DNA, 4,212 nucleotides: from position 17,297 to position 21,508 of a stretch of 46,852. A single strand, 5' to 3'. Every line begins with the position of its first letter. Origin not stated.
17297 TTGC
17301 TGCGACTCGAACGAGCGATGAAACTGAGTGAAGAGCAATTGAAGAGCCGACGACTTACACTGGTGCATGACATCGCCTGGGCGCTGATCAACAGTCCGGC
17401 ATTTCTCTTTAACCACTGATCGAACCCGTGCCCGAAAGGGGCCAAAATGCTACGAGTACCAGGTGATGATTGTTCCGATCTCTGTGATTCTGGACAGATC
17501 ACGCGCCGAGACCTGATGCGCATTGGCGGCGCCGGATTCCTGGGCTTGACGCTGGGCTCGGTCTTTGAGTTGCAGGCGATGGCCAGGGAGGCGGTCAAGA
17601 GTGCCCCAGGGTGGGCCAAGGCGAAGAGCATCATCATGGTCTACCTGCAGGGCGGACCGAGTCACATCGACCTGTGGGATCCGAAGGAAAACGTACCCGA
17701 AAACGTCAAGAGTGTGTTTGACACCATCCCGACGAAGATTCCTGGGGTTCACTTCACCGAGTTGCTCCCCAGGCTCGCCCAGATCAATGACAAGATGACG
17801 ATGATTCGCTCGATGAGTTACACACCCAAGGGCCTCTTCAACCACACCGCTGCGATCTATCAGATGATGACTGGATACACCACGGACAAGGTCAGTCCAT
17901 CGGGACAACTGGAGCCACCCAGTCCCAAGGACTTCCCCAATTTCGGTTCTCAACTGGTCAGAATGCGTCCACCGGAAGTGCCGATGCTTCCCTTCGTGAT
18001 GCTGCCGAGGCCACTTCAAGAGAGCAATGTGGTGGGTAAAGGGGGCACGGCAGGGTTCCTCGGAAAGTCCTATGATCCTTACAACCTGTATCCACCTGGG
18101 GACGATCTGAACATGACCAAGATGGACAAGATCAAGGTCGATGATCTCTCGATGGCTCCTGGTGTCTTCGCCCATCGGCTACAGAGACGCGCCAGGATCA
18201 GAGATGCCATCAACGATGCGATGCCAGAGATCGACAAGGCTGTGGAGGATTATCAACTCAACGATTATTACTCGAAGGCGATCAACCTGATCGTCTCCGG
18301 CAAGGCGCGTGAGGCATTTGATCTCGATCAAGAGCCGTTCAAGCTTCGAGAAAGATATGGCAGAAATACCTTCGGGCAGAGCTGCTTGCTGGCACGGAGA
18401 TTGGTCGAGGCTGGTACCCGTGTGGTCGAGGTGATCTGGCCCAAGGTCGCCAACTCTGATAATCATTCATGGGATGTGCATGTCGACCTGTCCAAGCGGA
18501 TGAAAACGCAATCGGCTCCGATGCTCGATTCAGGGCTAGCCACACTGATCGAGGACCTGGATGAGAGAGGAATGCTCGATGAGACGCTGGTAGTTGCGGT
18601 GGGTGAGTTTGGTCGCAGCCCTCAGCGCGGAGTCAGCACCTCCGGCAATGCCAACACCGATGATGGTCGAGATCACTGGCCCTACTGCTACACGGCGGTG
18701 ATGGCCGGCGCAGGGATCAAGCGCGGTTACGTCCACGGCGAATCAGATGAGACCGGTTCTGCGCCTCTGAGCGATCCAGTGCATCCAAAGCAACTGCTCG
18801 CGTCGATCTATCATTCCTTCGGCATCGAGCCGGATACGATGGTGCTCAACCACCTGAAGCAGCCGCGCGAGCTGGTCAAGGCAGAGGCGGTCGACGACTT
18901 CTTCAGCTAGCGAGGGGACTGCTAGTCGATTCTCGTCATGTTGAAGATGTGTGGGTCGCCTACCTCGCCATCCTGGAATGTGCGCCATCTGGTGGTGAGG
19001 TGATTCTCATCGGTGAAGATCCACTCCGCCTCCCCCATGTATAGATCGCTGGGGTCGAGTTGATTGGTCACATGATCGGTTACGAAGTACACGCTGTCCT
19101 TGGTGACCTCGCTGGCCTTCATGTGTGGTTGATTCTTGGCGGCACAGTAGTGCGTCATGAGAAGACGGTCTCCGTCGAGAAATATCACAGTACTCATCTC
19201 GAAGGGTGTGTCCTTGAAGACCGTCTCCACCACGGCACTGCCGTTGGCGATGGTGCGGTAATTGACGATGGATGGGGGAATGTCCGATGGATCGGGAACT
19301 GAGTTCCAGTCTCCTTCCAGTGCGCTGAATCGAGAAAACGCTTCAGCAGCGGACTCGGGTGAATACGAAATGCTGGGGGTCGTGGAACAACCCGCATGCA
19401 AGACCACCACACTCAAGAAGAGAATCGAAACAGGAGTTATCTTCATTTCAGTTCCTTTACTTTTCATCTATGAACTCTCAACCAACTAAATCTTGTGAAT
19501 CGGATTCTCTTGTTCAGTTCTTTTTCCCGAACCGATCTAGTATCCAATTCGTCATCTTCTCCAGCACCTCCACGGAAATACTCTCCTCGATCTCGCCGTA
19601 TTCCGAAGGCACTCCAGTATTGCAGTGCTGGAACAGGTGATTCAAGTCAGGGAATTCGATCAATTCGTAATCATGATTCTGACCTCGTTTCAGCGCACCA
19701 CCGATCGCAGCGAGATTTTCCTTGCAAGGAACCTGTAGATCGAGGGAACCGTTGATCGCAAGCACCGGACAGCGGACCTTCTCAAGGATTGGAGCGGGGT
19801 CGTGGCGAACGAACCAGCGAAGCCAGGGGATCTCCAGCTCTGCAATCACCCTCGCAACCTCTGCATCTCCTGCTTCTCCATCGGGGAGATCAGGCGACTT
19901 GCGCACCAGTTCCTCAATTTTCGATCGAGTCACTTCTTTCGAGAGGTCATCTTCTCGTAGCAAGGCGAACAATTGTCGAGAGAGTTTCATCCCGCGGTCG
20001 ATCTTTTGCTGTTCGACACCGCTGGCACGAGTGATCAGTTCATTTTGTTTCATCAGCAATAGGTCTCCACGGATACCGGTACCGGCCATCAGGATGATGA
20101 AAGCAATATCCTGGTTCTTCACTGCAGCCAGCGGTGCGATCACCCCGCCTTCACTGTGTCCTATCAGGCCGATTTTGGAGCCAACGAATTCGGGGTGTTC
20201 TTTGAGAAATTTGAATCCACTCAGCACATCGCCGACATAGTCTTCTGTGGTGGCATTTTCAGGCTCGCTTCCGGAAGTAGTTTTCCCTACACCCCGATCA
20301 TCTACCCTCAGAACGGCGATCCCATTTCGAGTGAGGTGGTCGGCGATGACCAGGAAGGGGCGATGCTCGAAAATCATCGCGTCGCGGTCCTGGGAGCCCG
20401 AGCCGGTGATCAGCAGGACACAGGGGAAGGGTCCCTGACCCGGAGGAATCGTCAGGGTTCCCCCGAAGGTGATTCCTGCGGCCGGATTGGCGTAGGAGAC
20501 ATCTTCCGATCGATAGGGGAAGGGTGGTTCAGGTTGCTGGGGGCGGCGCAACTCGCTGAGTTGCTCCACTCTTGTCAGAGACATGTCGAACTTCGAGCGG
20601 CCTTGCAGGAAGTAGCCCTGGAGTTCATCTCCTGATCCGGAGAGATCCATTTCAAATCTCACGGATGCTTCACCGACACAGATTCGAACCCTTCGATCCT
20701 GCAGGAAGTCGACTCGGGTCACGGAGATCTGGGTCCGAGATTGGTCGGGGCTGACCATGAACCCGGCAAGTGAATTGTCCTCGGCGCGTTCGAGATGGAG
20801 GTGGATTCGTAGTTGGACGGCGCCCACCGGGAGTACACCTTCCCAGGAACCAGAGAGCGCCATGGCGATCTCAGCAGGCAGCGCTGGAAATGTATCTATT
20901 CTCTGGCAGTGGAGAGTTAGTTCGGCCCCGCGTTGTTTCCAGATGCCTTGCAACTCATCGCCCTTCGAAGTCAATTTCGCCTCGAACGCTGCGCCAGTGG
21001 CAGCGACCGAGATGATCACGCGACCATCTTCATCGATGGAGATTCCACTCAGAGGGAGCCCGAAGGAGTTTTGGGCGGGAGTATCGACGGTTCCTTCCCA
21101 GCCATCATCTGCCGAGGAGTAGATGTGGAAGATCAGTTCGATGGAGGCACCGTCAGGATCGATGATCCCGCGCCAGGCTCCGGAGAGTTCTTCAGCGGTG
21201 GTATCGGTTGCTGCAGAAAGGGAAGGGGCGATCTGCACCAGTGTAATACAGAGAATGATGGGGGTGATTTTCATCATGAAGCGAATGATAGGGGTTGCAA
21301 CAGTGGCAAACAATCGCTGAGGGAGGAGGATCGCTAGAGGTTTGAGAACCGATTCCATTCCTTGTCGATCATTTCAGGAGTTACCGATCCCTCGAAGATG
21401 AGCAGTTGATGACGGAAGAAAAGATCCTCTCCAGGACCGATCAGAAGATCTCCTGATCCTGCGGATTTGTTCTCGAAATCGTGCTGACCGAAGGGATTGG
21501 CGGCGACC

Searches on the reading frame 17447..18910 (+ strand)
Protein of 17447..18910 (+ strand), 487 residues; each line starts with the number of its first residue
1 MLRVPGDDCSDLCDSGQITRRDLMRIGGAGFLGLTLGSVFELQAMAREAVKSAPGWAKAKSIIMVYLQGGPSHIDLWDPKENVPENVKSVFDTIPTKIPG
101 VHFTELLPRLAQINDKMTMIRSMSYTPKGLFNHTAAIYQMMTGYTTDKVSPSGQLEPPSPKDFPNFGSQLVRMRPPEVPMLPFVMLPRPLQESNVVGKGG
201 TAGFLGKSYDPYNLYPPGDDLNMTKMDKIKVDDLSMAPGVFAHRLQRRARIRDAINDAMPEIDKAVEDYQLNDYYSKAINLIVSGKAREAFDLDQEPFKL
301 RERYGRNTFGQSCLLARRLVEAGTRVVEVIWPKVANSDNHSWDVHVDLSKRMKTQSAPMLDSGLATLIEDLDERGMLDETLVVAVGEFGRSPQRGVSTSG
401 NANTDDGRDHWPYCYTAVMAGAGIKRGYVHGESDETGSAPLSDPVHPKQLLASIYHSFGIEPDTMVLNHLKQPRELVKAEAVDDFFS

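Call 82: search_protein_families(library=pfam, proteins=[window:17447-18910:+], max_evalue=0.00001)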
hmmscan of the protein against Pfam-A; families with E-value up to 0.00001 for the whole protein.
window:17447-18910:+ (487 aa): 1 family
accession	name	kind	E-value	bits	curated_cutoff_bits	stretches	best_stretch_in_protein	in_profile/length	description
PF07394.17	DUF1501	-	1.3e-100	337.7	27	1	59-484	1-388/390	Protein of unknown function (DUF1501)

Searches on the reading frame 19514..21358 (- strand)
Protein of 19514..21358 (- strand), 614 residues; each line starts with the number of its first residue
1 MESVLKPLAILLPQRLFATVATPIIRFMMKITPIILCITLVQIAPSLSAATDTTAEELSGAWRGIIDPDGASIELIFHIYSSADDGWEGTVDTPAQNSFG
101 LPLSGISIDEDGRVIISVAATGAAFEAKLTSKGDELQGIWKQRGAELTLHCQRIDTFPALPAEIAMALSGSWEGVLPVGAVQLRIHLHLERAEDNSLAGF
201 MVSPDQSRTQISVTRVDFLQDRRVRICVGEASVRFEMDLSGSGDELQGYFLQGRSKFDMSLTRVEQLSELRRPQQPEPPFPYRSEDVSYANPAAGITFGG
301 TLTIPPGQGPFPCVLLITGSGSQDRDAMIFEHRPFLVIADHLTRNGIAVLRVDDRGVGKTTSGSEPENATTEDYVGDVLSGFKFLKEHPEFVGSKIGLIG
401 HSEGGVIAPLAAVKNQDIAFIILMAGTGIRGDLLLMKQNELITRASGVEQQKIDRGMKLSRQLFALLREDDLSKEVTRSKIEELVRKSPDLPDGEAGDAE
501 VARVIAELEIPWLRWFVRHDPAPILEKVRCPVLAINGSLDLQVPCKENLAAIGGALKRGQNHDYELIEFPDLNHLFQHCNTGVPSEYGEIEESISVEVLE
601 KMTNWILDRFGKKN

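Call 82: search_protein_families(library=pfam, proteins=[window:19514-21358:-], max_evalue=0.00001)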
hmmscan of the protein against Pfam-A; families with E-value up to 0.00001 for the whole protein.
window:19514-21358:- (614 aa): 4 families
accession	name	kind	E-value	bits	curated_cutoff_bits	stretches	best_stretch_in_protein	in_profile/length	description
PF12146.15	Hydrolase_4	-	1e-10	41.8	27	1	338-425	23-108/239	Serine aminopeptidase, S33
PF08840.17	BAAT_C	-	2e-09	38.2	20.9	1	382-468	10-98/210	BAAT / Acyl-CoA thioester hydrolase C terminal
PF12697.13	Abhydrolase_6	-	9e-09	36.7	26.3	1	315-577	2-207/217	Alpha/beta hydrolase family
PF00326.27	Peptidase_S9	-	7e-08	32.7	22.6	0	526-583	139-196/213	Prolyl oligopeptidase family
